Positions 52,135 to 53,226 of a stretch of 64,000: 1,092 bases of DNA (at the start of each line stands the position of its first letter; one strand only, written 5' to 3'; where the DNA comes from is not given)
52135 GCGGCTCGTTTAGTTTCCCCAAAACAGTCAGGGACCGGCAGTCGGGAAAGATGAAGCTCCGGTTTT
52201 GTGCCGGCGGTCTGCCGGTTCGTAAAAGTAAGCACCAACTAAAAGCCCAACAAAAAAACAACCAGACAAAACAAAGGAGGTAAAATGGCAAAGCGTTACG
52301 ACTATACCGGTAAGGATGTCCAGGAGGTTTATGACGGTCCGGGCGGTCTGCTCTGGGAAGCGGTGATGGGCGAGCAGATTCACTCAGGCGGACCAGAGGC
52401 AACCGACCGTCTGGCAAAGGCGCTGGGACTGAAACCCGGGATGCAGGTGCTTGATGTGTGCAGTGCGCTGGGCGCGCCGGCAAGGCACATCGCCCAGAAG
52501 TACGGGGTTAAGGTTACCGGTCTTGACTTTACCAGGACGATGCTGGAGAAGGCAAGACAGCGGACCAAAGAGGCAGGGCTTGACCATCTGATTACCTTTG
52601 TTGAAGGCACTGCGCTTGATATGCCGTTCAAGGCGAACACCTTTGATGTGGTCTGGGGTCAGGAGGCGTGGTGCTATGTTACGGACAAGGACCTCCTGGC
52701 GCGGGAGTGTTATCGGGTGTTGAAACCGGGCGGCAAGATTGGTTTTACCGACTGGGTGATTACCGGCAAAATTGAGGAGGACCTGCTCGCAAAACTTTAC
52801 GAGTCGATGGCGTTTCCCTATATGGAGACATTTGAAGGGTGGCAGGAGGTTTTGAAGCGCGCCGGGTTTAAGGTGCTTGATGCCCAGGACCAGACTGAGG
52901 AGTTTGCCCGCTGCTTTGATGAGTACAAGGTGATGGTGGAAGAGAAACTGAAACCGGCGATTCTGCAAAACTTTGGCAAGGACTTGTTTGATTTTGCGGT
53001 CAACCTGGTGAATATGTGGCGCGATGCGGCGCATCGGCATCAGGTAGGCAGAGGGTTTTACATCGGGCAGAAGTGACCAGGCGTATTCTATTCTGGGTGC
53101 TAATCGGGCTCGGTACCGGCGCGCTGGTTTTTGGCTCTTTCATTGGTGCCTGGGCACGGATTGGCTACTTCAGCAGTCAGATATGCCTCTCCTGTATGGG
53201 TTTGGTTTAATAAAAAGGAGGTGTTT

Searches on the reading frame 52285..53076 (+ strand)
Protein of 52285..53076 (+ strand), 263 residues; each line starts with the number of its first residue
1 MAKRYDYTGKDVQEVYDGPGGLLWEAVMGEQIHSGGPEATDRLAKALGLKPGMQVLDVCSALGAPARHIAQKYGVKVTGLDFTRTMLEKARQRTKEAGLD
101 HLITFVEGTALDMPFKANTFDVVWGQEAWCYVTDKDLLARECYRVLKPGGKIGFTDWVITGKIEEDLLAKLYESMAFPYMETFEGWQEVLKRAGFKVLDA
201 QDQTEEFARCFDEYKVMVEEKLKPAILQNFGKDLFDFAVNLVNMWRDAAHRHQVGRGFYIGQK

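Call 8: search_protein_families(library=pfam, proteins=[window:52285-53076:+])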
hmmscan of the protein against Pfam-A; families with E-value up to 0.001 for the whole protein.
window:52285-53076:+ (263 aa): 10 families
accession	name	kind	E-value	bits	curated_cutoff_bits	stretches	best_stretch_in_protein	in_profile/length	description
PF08241.18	Methyltransf_11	-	1.2e-22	80.8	21.2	1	56-152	1-93/95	Methyltransferase domain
PF13649.12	Methyltransf_25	-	6.9e-22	78.4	27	1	55-150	1-97/97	Methyltransferase domain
PF13847.12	Methyltransf_31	-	3.8e-19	69.2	27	1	50-177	2-128/145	Methyltransferase domain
PF01209.24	Ubie_methyltran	-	6.5e-18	65.4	20.1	1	42-178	38-172/233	ubiE/COQ5 methyltransferase family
PF08242.18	Methyltransf_12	-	7.7e-13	49.4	30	1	56-152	1-98/98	Methyltransferase domain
PF02353.26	CMAS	-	2.5e-12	47.1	27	1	40-101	51-112/273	Mycolic acid cyclopropane synthetase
PF13489.12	Methyltransf_23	-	2.2e-10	40.9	27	1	39-198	9-162/164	Methyltransferase domain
PF00891.24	Methyltransf_2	-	3.2e-07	30.3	22.3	1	43-195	54-209/210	O-methyltransferase domain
PF05891.18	Methyltransf_PK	-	1.2e-05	25.4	27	1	53-205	57-204/218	AdoMet dependent proline di-methyltransferase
PF01170.24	UPF0020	-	0.00022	21.4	22.3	1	72-123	74-125/197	RMKL-like, methyltransferase domain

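Call 14: find_related_loci(query=window:52285-53076:+, collection=genome_contigs, flank=4000)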
Query window:52285-53076:+ (263 aa) in genome_contigs; peptide patterns used: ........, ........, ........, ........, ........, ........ (x = any residue, [..] = any of these).
544 stretches matched a pattern; 252 encode a relative of the query (tblastn E <= 1e-3); the best 80 are kept; 80 distinct loci.
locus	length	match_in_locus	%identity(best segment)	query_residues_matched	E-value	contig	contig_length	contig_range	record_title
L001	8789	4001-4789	96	1-263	2e-174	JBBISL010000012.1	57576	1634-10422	MAG: candidate division WOR-3 bacterium isolate SLF170214_bin_372 NODE_725_length_57576_cov_6.633734, whole genome shotg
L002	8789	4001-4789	94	1-263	5e-172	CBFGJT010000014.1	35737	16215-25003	MAG: candidate division WOR-3 bacterium isolate QZM1.Bin.120.optimized.1 genome assembly, contig: NODE_14_length_35737_c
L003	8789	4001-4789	94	1-263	1e-170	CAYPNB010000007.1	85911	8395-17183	MAG TPA_asm: uncultured bacterium isolate binchicken_co40_90 genome assembly, contig: NODE_297_length_85911_cov_38.05053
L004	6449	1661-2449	92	1-263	2e-169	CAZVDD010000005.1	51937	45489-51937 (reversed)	MAG TPA_asm: uncultured bacterium isolate SRP231805_co4_173 genome assembly, contig: k141_209360, whole genome shotgun s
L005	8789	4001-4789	92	1-263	5e-169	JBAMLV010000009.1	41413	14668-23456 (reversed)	MAG: bacterium isolate MAG14 ExploCarb_3808S_S2_266_length_41413_cov_28, whole genome shotgun sequence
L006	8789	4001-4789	90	1-263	2e-167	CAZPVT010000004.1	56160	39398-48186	MAG TPA_asm: uncultured bacterium isolate SRP231805_co4_154 genome assembly, contig: k141_36368, whole genome shotgun se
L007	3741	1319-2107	90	1-263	2e-173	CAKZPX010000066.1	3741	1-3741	MAG TPA_asm: uncultured bacterium isolate SRR5214706_bin.107_CONCOCT_v1.1_MAG genome assembly, contig: ERZ1744544.8759,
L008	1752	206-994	91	1-263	0e+0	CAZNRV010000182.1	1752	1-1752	MAG TPA_asm: uncultured bacterium isolate SRP231805_co4_162 genome assembly, contig: k141_111539, whole genome shotgun s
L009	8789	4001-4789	87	1-263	1e-160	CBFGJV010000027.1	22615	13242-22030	MAG: candidate division WOR-3 bacterium isolate SZTDM_202302_bins_28.1 genome assembly, contig: NODE_27_length_22615_cov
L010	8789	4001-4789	82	1-263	1e-148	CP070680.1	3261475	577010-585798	MAG: candidate division WOR-3 bacterium isolate bin69 chromosome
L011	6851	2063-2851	80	1-263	9e-148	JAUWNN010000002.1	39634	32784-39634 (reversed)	MAG: candidate division WOR-3 bacterium isolate CSMAG_2425 CSMAG_2425_k141_253213_length_39634_cov_7.0000, whole genome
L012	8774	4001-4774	73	6-263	2e-129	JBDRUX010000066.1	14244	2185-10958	MAG: candidate division WOR-3 bacterium isolate SZTDM-2_201709_bins_204 SZTDM-2_201709_bins_204_scaffold_66, whole genom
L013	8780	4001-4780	70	4-263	2e-127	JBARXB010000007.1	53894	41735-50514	MAG: bacterium isolate MFD12922_ilm_asm_bin34 k127_81152, whole genome shotgun sequence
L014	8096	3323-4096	71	6-263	1e-127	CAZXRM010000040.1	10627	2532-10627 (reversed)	MAG TPA_asm: uncultured bacterium isolate SRP098346_co1_329 genome assembly, contig: NODE_7894_length_10627_cov_15.68747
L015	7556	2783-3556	72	6-263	2e-127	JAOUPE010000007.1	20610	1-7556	MAG: candidate division WOR-3 bacterium isolate 8_1_Oct_SF_Bin39 8_1_Oct_SF_Bin39_scaffold_1143_c1, whole genome shotgun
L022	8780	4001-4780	70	4-263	6e-126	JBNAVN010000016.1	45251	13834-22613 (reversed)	MAG: bacterium isolate Kamch4342-D-MF-039 bin23.fa-16, whole genome shotgun sequence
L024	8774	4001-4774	71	6-263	2e-125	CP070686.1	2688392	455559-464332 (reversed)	MAG: candidate division WOR-3 bacterium isolate bin65 chromosome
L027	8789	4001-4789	70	1-263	1e-124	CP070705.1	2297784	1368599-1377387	MAG: candidate division WOR-3 bacterium isolate bin53 chromosome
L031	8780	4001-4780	70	4-263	1e-123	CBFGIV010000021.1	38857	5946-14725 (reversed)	MAG: candidate division WOR-3 bacterium isolate JZ-2_202302_bins_123.1 genome assembly, contig: NODE_21_length_38857_cov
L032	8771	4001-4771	69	7-263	6e-123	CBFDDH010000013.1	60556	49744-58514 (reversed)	MAG TPA_asm: uncultured bacterium isolate SRR26215679_binner123_Refined_94 genome assembly, contig: ERZ25073473.104, who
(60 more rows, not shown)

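Call 15: find_encoding_contigs(protein=window:52285-53076:+, flank=4000, max_places=10)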
Protein window:52285-53076:+ (263 aa): 1 contig read that carries it; 1 place shown.
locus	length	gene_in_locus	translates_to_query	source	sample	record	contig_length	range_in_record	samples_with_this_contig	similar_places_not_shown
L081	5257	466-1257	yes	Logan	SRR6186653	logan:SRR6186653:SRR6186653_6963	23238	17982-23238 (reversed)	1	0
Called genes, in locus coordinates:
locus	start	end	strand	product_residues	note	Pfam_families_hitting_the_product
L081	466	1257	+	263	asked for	PF01209:Ubie_methyltran, PF05891:Methyltransf_PK (weak), PF02353:CMAS, PF13489:Methyltransf_23, PF13847:Methyltransf_31, PF08241:Methyltransf_11, PF08242:Methyltransf_12, PF13649:Methyltransf_25, +1 more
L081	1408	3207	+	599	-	PF11551:Omp28, PF20773:InhA-like_MAM (weak)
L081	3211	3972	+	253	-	-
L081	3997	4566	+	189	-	-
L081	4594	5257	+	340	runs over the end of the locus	PF00586:AIRS, PF02769:AIRS_C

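Call 23: search_protein_families(library=ncbifam, proteins=[window:52285-53076:+], max_evalue=0.00001)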
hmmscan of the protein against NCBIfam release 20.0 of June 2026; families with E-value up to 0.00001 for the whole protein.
window:52285-53076:+ (263 aa): 30 families (the best 25 are shown)
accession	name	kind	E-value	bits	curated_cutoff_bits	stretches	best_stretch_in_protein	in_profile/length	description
NF041675.1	sarc_dimgly_tmase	equivalog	3.5e-32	112.4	550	1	40-218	54-233/278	sarcosine/dimethylglycine N-methyltransferase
NF045667.1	MTase_DVU1556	equivalog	6.7e-28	97.6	155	1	31-210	2-175/213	DVU_1556 family methyltransferase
NF008823.0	PRK11873.1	subfamily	2e-20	73.4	263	1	48-209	74-237/272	arsenite methyltransferase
TIGR01934.1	MenG_MenH_UbiE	subfamily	9.4e-19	67.6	158.35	1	42-179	30-166/223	ubiquinone/menaquinone biosynthesis methyltransferase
NF041537.1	ArsM_AhpD_UU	exception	7.3e-18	64.5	510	1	49-173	74-199/345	arsenite methyltransferase/AhpD domain selenoprotein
NF001243.0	PRK00216.1-4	equivalog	1.1e-16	60.9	235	1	42-152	38-149/237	demethylmenaquinone methyltransferase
NF001242.0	PRK00216.1-3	equivalog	1.2e-16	60.9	351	1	51-178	70-196/258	bifunctional demethylmenaquinone methyltransferase/2-methoxy-6-polyprenyl-1,4-benzoquinol methylase UbiE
NF001244.0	PRK00216.1-5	equivalog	1.2e-16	60.7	216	1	44-180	41-179/236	bifunctional demethylmenaquinone methyltransferase/2-methoxy-6-polyprenyl-1,4-benzoquinol methylase UbiE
NF041536.1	ArsM_DUF2284_UU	exception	2.2e-16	59.3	575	1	49-201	74-228/459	arsenite methyltransferase/DUF2284 domain selenoprotein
TIGR02752.1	MenG_heptapren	equivalog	4.4e-16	59.1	419.85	1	44-153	38-148/231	demethylmenaquinone methyltransferase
NF047649.1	MTase_UXPK_star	exception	2.1e-15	56.5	460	1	49-169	75-196/283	methyltransferase/UXPK-star double selenoprotein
NF045823.1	PthPhpthDimycoMt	equivalog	4.5e-15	55.5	300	1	52-163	67-175/256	phthiotriol/phenolphthiotriol dimycocerosates methyltransferase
NF001240.0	PRK00216.1-1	equivalog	1.3e-14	53.9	378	1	47-180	59-191/251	bifunctional demethylmenaquinone methyltransferase/2-methoxy-6-polyprenyl-1,4-benzoquinol methylase UbiE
NF007610.0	PRK10258.1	equivalog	4.9e-14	52.3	342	1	38-158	29-142/251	malonyl-ACP O-methyltransferase BioC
NF001241.0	PRK00216.1-2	equivalog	1.5e-13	51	327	1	38-157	36-150/231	demethylmenaquinone methyltransferase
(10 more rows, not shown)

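Call 43: search_protein_families(library=ncbifam, proteins=[L022:1844-3115:+, L022:3197-3955:+, L027:1894-3195:+, L027:3259-3999:+, L015:607-2007:+, L015:2062-2766:+, L024:1702-2658:+, L010:6997-7305:+, L009:3351-4007:+], max_evalue=0.001)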
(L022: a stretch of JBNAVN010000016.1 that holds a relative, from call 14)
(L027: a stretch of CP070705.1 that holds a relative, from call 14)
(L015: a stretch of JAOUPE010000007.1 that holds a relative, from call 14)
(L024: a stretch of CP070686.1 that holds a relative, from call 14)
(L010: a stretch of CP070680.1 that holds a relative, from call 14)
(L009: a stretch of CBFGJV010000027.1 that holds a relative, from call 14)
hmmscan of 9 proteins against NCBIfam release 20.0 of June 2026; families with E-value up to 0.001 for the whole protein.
L022:1844-3115:+ (423 aa): 5 families
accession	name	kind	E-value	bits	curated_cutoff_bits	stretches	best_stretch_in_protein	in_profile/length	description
NF040772.1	double_cubane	equivalog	7e-138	459.7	350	1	54-422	9-372/372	double-cubane-cluster-containing anaerobic reductase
NF052456.1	HyiscapDhHadC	equivalog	1.3e-32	113.2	700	1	64-422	23-372/372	(R)-2-hydroxyisocaproyl-CoA dehydratase subunit beta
TIGR03190.1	benz_CoA_bzdN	equivalog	2e-20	72.9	453.8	1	67-422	25-371/377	benzoyl-CoA reductase, bzd-type, subunit N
TIGR02263.1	benz_CoA_red_C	equivalog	1.2e-18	67.2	421.15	1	63-407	24-363/380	benzoyl-CoA reductase subunit C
TIGR03191.1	benz_CoA_bzdO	equivalog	5.3e-05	22.6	448.6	0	188-422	171-423/430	benzoyl-CoA reductase, bzd-type, subunit O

L022:3197-3955:+ (252 aa): 6 families
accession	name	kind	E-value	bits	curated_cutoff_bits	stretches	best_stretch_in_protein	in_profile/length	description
TIGR00241.1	CoA_E_activ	domain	1.6e-74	250.6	125.4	1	2-242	1-248/248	acyl-CoA dehydratase activase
TIGR02259.1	benz_CoA_red_A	equivalog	2e-42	145.4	578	1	49-224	231-411/432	benzoyl-CoA reductase subunit A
TIGR03286.1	methan_mark_15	hypoth_equivalog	1.1e-36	126.7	455.75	1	2-244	145-402/404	methanogenesis marker 15 protein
TIGR03192.1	benz_CoA_bzdQ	equivalog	2.4e-32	112.6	380.2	1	2-243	33-286/293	benzoyl-CoA reductase, bzd-type, subunit Q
TIGR02261.1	benz_CoA_red_D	equivalog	7.9e-26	90.8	312.85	1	2-223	2-236/262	benzoyl-CoA reductase subunit D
NF009842.0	PRK13317.1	equivalog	2.1e-07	30.6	234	1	2-84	3-88/277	type II pantothenate kinase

L027:1894-3195:+ (433 aa): 6 families
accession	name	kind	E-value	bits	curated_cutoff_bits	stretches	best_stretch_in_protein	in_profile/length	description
NF040772.1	double_cubane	equivalog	4.6e-138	460.3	350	1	73-433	9-372/372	double-cubane-cluster-containing anaerobic reductase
NF052456.1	HyiscapDhHadC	equivalog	7.5e-37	127.1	700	1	80-432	24-371/372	(R)-2-hydroxyisocaproyl-CoA dehydratase subunit beta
TIGR03190.1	benz_CoA_bzdN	equivalog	4.6e-26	91.5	453.8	1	81-433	24-371/377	benzoyl-CoA reductase, bzd-type, subunit N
TIGR02263.1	benz_CoA_red_C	equivalog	5.2e-17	61.9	421.15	1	79-426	25-373/380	benzoyl-CoA reductase subunit C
TIGR03191.1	benz_CoA_bzdO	equivalog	2.1e-06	27.2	448.6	0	362-433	349-423/430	benzoyl-CoA reductase, bzd-type, subunit O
TIGR02260.1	benz_CoA_red_B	equivalog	0.00038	19.3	486.55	1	194-414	166-391/413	benzoyl-CoA reductase subunit B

L027:3259-3999:+ (246 aa): 5 families
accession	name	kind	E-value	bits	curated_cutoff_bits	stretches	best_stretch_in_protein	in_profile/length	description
TIGR00241.1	CoA_E_activ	domain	1.5e-69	234.3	125.4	1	19-226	41-248/248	acyl-CoA dehydratase activase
TIGR02259.1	benz_CoA_red_A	equivalog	5e-41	140.8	578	1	30-206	229-406/432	benzoyl-CoA reductase subunit A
TIGR03192.1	benz_CoA_bzdQ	equivalog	4e-35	121.7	380.2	1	27-227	84-286/293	benzoyl-CoA reductase, bzd-type, subunit Q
TIGR02261.1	benz_CoA_red_D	equivalog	2e-32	112.5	312.85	1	26-225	57-260/262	benzoyl-CoA reductase subunit D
TIGR03286.1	methan_mark_15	hypoth_equivalog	4.4e-32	111.5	455.75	1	27-227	195-401/404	methanogenesis marker 15 protein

L015:607-2007:+ (466 aa): 6 families
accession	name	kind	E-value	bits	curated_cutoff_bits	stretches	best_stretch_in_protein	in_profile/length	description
NF040772.1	double_cubane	equivalog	1.5e-137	458.6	350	1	97-465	9-372/372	double-cubane-cluster-containing anaerobic reductase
NF052456.1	HyiscapDhHadC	equivalog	1.4e-35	122.9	700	1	108-463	24-370/372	(R)-2-hydroxyisocaproyl-CoA dehydratase subunit beta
TIGR03190.1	benz_CoA_bzdN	equivalog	4.2e-30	104.8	453.8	1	110-465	25-371/377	benzoyl-CoA reductase, bzd-type, subunit N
TIGR02263.1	benz_CoA_red_C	equivalog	6.2e-20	71.5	421.15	1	110-461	28-376/380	benzoyl-CoA reductase subunit C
NF052455.1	HyiscapDhHadB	equivalog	8.7e-08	31.2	750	1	152-329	76-265/398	(R)-2-hydroxyisocaproyl-CoA dehydratase subunit alpha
TIGR03191.1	benz_CoA_bzdO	equivalog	8.1e-06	25.3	448.6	0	395-466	350-424/430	benzoyl-CoA reductase, bzd-type, subunit O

L015:2062-2766:+ (234 aa): 5 families
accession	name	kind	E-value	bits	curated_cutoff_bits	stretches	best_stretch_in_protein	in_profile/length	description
TIGR00241.1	CoA_E_activ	domain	2.5e-66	223.7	125.4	1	32-228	54-248/248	acyl-CoA dehydratase activase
TIGR02259.1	benz_CoA_red_A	equivalog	9.3e-42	143.3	578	1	34-208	231-406/432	benzoyl-CoA reductase subunit A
TIGR03286.1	methan_mark_15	hypoth_equivalog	2e-32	112.7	455.75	1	32-230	198-402/404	methanogenesis marker 15 protein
TIGR03192.1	benz_CoA_bzdQ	equivalog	1.9e-31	109.7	380.2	1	33-228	88-285/293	benzoyl-CoA reductase, bzd-type, subunit Q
TIGR02261.1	benz_CoA_red_D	equivalog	2.5e-27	95.7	312.85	1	29-227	58-260/262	benzoyl-CoA reductase subunit D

L024:1702-2658:+ (318 aa): 16 families
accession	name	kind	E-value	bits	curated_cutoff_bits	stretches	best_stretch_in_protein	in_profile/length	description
TIGR00476.1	selD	equivalog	1.4e-90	303.7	125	1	10-287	32-309/311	selenide, water dikinase SelD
NF002098.0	PRK00943.1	equivalog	9.7e-76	254.9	299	1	10-299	36-324/347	selenide, water dikinase SelD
NF010705.0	PRK14105.1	equivalog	4.5e-43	147.4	291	1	22-225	46-267/345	selenide, water dikinase SelD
TIGR04369.1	fusion_not_SelD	hypoth_equivalog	5.6e-30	104.1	700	1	21-255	381-637/701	oxidoreductase/SelD-related fusion protein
TIGR01379.1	thiL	equivalog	4.7e-26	91.5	184.15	1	19-236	20-244/320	thiamine-phosphate kinase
NF004351.0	PRK05731.1-4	equivalog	2.9e-17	62.8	324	1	51-231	71-250/321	thiamine-phosphate kinase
TIGR03267.1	methan_mark_2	hypoth_equivalog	2.3e-15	56.5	365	1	21-232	42-250/323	methanogenesis marker 2 protein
NF004353.0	PRK05731.2-2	equivalog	1.2e-13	50.9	301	1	21-235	17-232/311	thiamine-phosphate kinase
TIGR04049.1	AIR_rel_sll0787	hypoth_equivalog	1.1e-12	47.7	321.3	1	22-233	42-246/318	sll0787 family AIR synthase-like protein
NF004354.0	PRK05731.2-3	equivalog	4.5e-11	42.6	204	1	58-224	53-214/273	thiamine-phosphate kinase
TIGR02124.1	hypE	equivalog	2.7e-08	33.2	251.6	1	21-237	31-252/332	hydrogenase expression/formation protein HypE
NF004350.0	PRK05731.1-1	equivalog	2.2e-07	30.1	441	1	52-232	62-243/325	thiamine-phosphate kinase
TIGR04050.1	MSMEG_0567_Cter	hypoth_equivalog_domain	5e-07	29.5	312.2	1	38-234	45-232/296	MSMEG_0567/sll0787 family protein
TIGR01736.1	FGAM_synth_II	equivalog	2.1e-06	26.4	525.75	1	23-230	418-643/718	phosphoribosylformylglycinamidine synthase subunit PurL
NF002290.1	PRK01213.1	equivalog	9.1e-06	24.1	648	1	22-228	422-644/723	phosphoribosylformylglycinamidine synthase subunit PurL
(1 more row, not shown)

L010:6997-7305:+ (102 aa): 0 families

L009:3351-4007:+ (218 aa): 0 families

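Call 56: search_protein_families(library=pfam, proteins=[L010:6988-7305:+, L010:7139-7906:+, L031:6101-7141:+, L024:3682-3984:+, L032:1049-2167:+, L009:3351-4007:+, L031:5125-6111:+], max_evalue=0.01)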
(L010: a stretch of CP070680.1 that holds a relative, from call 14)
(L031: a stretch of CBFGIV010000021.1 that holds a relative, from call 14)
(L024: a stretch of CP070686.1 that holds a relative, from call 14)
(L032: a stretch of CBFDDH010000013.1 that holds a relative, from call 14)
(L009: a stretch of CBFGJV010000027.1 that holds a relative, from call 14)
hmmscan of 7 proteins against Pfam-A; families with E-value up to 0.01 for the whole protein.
L010:6988-7305:+ (105 aa): 1 family
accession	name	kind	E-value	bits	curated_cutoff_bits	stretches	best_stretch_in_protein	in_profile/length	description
PF11823.13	Se_S_carrier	-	5.1e-06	26.3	25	1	30-85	4-62/69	Putative Se/S carrier protein-like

L010:7139-7906:+ (255 aa): 3 families
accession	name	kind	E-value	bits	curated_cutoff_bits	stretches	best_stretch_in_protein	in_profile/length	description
PF01206.22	TusA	-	1.1e-19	70.4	28.6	1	61-129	2-70/70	Sulfurtransferase TusA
PF02635.20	DsrE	-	2.1e-05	25.1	22.7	1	201-254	60-115/116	DsrE/DsrF-like family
PF10006.14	DUF2249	-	0.0017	18.6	29.5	1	62-94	2-34/70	Uncharacterized conserved protein (DUF2249)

L031:6101-7141:+ (346 aa): 1 family
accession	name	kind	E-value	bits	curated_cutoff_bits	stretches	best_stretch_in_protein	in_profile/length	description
PF04143.19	Sulf_transp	-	1.2e-12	48.4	27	1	206-341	1-140/310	Sulphur transport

L024:3682-3984:+ (100 aa): 1 family
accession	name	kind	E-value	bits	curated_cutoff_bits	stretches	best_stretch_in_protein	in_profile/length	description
PF02943.20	FeThRed_B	-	6.9e-15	55.4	22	1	21-95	9-86/106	Ferredoxin thioredoxin reductase catalytic beta chain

L032:1049-2167:+ (372 aa): 1 family
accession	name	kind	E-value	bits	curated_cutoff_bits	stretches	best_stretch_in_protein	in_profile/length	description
PF13379.11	NMT1_2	-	8.9e-25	88.4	24.7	1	78-291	38-247/252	NMT1-like family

L009:3351-4007:+ (218 aa): 0 families

L031:5125-6111:+ (328 aa): 2 families
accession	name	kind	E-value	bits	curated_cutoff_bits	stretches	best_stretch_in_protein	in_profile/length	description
PF00586.29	AIRS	-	9.2e-26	90.9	24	1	29-136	2-112/112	AIR synthase related protein, N-terminal domain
PF02769.27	AIRS_C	-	2.6e-23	83.4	23.1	1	149-327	2-155/156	AIR synthase related protein, C-terminal domain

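Call 86: search_protein_families(library=pfam, proteins=[L001:3392-3856:-], max_evalue=1)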
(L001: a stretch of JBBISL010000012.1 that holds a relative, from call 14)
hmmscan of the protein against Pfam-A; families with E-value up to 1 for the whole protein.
L001:3392-3856:- (154 aa): 0 families
